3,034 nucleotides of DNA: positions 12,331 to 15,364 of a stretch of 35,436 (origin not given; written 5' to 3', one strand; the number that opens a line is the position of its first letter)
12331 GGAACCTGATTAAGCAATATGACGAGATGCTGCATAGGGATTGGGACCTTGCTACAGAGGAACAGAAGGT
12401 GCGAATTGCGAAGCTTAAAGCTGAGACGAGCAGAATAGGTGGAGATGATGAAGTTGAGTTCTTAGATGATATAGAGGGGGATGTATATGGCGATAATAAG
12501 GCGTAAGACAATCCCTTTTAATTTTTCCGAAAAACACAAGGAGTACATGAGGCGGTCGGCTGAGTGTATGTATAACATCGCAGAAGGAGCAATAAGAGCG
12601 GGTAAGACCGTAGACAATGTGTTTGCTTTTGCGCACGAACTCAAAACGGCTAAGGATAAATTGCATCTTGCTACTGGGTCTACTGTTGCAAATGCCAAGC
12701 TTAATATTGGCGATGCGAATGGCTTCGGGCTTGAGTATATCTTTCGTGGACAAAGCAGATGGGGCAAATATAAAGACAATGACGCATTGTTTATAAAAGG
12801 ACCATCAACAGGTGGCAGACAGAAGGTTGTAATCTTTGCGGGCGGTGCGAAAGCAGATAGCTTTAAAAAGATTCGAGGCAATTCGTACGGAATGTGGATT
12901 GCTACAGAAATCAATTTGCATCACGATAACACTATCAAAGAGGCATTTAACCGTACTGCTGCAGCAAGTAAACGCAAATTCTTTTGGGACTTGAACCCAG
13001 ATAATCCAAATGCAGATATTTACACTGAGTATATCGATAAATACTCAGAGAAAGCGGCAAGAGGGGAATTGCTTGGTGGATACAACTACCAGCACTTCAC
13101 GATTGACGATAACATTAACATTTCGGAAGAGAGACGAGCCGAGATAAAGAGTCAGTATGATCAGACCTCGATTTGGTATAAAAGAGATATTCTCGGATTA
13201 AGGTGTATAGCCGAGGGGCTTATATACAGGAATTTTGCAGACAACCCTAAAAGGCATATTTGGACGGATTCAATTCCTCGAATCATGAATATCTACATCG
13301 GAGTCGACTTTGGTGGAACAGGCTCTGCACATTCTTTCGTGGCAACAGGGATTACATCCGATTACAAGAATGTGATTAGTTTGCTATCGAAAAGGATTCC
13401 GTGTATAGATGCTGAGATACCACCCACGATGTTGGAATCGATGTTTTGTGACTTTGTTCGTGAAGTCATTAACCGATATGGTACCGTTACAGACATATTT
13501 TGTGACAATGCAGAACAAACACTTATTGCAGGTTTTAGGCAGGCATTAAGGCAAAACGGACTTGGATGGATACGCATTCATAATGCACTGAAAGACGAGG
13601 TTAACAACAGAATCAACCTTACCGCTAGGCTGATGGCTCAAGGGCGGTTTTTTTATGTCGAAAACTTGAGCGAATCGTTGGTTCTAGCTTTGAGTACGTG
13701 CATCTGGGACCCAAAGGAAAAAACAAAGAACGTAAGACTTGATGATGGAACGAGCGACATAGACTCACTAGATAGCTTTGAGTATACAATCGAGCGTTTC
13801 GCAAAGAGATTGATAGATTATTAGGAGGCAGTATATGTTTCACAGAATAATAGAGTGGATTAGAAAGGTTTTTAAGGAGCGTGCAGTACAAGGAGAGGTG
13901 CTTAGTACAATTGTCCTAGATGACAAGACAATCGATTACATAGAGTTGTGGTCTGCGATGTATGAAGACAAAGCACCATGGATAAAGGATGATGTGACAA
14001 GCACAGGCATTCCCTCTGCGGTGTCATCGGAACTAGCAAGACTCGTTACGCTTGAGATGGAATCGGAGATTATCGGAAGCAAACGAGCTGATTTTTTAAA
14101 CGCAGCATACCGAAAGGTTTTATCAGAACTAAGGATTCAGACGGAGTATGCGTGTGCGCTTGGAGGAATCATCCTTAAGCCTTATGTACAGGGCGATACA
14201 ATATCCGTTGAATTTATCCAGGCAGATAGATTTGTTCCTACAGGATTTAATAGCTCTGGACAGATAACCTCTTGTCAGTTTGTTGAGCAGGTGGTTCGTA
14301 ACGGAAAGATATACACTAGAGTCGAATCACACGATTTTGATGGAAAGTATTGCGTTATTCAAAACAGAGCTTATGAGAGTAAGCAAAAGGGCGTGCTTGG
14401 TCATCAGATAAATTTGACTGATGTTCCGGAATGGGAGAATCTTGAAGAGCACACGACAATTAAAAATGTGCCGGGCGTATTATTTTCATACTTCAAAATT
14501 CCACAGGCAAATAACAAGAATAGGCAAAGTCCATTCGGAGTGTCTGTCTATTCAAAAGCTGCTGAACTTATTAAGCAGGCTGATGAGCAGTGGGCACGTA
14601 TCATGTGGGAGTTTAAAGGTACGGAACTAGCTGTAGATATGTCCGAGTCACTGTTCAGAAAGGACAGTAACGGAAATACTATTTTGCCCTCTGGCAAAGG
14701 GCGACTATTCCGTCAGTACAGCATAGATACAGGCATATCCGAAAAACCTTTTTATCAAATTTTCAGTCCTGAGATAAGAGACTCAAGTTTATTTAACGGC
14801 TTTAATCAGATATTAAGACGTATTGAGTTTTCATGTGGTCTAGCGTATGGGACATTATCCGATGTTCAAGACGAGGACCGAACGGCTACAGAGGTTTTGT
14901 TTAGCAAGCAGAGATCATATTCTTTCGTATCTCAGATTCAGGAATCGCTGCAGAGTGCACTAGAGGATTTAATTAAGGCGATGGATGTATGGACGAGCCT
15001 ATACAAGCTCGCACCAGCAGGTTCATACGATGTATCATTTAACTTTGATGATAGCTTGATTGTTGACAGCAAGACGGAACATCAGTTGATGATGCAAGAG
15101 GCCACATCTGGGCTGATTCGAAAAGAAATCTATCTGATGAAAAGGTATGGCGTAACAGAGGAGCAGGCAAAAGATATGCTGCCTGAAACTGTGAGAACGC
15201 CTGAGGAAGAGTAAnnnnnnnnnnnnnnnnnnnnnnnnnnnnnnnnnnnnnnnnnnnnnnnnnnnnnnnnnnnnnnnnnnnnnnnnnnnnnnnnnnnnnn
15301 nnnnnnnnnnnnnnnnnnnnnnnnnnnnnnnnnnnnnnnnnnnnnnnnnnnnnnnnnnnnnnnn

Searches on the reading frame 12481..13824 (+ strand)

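Call 38: search_protein_families(library=pfam, proteins=[window:12481-13824:+], max_evalue=0.01)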
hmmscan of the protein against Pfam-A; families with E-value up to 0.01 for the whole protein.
window:12481-13824:+ (447 aa): 1 family
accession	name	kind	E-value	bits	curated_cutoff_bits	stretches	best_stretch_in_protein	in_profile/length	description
PF03237.21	Terminase_6N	-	7.8e-05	22.9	22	1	113-251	76-210/215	Terminase large subunit, T4likevirus-type, N-terminal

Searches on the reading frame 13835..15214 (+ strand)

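Call 37: search_protein_families(library=phrogs, proteins=[window:13835-15214:+], max_evalue=0.001)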
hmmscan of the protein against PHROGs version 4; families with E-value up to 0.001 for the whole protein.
window:13835-15214:+ (459 aa): 2 families
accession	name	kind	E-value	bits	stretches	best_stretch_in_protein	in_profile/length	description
phrog_533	-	head and packaging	1.8e-126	423.6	1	24-456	23-480/495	portal protein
phrog_145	-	head and packaging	5e-05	23.2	1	347-446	356-454/493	portal protein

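Call 38: search_protein_families(library=pfam, proteins=[window:13835-15214:+], max_evalue=0.01)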
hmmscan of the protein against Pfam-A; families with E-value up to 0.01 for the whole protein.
window:13835-15214:+ (459 aa): 1 family
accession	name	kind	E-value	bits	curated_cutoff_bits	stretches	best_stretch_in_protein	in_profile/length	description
PF05133.19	SPP1_portal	-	2.7e-08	33.7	25.5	1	104-449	95-407/416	Phage portal protein, SPP1 Gp6-like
